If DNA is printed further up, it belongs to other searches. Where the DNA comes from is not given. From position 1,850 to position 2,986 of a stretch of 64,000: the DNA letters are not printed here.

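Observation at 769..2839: ComEC encoded as two overlapping ORFs (competence domain / MBL domain)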

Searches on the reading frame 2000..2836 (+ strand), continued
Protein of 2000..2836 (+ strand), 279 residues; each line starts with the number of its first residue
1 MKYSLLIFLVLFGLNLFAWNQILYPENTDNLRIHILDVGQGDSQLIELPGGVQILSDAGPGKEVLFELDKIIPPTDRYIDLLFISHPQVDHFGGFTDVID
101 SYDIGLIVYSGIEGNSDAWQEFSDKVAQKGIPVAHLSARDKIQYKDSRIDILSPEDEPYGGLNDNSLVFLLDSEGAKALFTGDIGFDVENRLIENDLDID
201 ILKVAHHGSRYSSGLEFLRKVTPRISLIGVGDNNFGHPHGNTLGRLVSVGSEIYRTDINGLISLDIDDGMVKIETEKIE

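Call 34: find_encoding_contigs(protein=P0095, flank=2500, max_places=1)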
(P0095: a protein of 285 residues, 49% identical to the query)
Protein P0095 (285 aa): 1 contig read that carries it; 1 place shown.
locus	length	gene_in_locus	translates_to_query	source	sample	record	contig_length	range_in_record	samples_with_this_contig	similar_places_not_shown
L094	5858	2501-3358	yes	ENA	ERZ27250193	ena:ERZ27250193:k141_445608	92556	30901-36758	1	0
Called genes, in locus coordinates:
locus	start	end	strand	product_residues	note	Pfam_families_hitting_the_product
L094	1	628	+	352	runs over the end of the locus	PF02540:NAD_synthase (weak), PF03054:tRNA_Me_trans, PF24167:DUF7411, PF20259:tRNA_Me_trans_M, PF20258:tRNA_Me_trans_C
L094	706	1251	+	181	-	PF01923:Cob_adeno_trans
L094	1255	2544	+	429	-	PF03772:Competence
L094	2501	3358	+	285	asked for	PF25281:MBL_MAP1B (weak), PF00753:Lactamase_B, PF12706:Lactamase_B_2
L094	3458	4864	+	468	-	PF01336:tRNA_anti-codon, PF00152:tRNA-synt_2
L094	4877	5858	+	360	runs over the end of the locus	PF13207:AAA_17 (faint), PF00406:ADK (weak)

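Call 56: predict_structure(alignment_id=A1)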
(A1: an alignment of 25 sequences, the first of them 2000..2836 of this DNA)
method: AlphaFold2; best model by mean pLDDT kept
length: 279 residues; sequences in the alignment: 25
mean_pLDDT: 92.0   pTM: 0.86
mean pLDDT of the five models: 92.0, 91.9, 89.7, 89.0, 87.8
residues with pLDDT >= 90: 217; 70-90: 52; 50-70: 9; < 50: 1
segments of 3 or more residues with pLDDT < 50: none
pLDDT, mean of each block of 10 residues (from residue 1): 87 87 68 95 94 95 95 90 94 96 97 93 97 96 96 88 93 97 91 90 92 91 95 86 96 95 96 83
secondary structure, 60 per line:
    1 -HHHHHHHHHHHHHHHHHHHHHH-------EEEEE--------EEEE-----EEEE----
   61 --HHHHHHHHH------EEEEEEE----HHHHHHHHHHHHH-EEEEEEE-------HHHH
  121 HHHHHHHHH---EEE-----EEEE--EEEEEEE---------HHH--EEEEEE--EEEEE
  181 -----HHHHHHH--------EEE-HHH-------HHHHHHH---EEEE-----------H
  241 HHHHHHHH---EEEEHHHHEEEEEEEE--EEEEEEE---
elements in order: H2-23 E31-35 E44-47 E53-56 H63-71 E78-84 H89-101 E103-109 H117-129 E133-135 E141-144 E147-153 E168-173 E176-180 H186-192 E201-203 H215-221 E225-228 H240-248 E252-255 H256-259 E260-267 E270-276

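Call 59: fold_search(model_id=the predicted structure, library=pdb)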
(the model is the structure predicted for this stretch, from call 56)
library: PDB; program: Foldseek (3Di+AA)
matches with E <= 10: 1033; with E <= 0.001: 296
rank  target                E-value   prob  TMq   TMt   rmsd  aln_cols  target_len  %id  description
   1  9ic4                  3.7e-24  1.00  0.81  0.85   2.4       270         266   30  Crystal structure of beta-lactamase-like domain of ComEC from Moorella glycerini (released 2025-10-01)
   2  2bib                  7.5e-15  1.00  0.74  0.40   3.7       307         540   16  Crystal structure of the complete modular teichioic acid phosphorylcholine esterase Pce (CbpE) from Streptococcus pneumo (released 2005-05-09)
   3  1wra_A                1.2e-13  1.00  0.73  0.67   3.7       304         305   16  Crystal Structure of Phosphorylcholine Esterase Domain of the Virulence Factor Choline Binding Protein E from Streptoc (released 2005-05-31)
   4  1wra_B                1.4e-13  1.00  0.74  0.68   3.4       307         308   16  Crystal Structure of Phosphorylcholine Esterase Domain of the Virulence Factor Choline Binding Protein E from Streptoc (released 2005-05-31)
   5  7bz3_D                6.7e-10  1.00  0.66  0.58   4.8       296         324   14  The mutant variant of PNGM-1. H257 was substituted for alanine to study substrate binding. (released 2021-04-28)
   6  3x2z_A                9.4e-10  1.00  0.50  0.60   7.2       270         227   16  Crystal structure of metallo-beta-lactamase in complex with nickel from Thermotoga maritima (released 2016-02-17)
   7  6j4n_A                1.1e-09  1.00  0.65  0.51   5.8       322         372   12  Structure of papua new guinea MBL-1(PNGM-1) native (released 2019-02-27)
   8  3x2y_A                1.1e-09  1.00  0.52  0.62   7.0       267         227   16  Crystal structure of metallo-beta-lactamase H8A from Thermotoga maritima (released 2016-02-17)
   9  7bz3_C                2.0e-09  1.00  0.66  0.56   4.8       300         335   14  The mutant variant of PNGM-1. H257 was substituted for alanine to study substrate binding. (released 2021-04-28)
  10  2wyl_B                2.1e-09  1.00  0.52  0.49   9.7       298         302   13  Apo structure of a metallo-b-lactamase (released 2010-04-14)
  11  3bv6_A                2.2e-09  1.00  0.53  0.44   8.8       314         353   11  Crystal structure of uncharacterized metallo protein from Vibrio cholerae with beta-lactamase like fold (released 2008-01-29)
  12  8a90_B                2.8e-09  1.00  0.57  0.33   6.7       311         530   15  Crystal structure of FrsH (released 2023-07-12)
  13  3x2x_A                2.8e-09  1.00  0.49  0.58   7.3       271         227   15  Crystal structure of metallo-beta-lactamase H48A from Thermotoga maritima (released 2016-02-17)
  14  7bz3_A                2.9e-09  1.00  0.63  0.53   5.9       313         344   14  The mutant variant of PNGM-1. H257 was substituted for alanine to study substrate binding. (released 2021-04-28)
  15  2wym_F                3.1e-09  1.00  0.52  0.49   9.6       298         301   13  Structure of a metallo-b-lactamase (released 2010-04-14)
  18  7bzi_E                4.1e-09  1.00  0.64  0.51   5.7       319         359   13  The mutant variant of PNGM-1. H91 was substituted for alanine to study metal coordination. (released 2021-04-28)
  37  7bzi_G                1.1e-08  1.00  0.63  0.50   6.1       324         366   12  The mutant variant of PNGM-1. H91 was substituted for alanine to study metal coordination. (released 2021-04-28)
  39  7bzi_C                1.2e-08  1.00  0.65  0.53   5.9       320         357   12  The mutant variant of PNGM-1. H91 was substituted for alanine to study metal coordination. (released 2021-04-28)
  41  7bzi_B                1.4e-08  1.00  0.65  0.51   5.8       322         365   13  The mutant variant of PNGM-1. H91 was substituted for alanine to study metal coordination. (released 2021-04-28)
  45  7bzi_A                2.4e-08  1.00  0.65  0.51   5.8       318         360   12  The mutant variant of PNGM-1. H91 was substituted for alanine to study metal coordination. (released 2021-04-28)
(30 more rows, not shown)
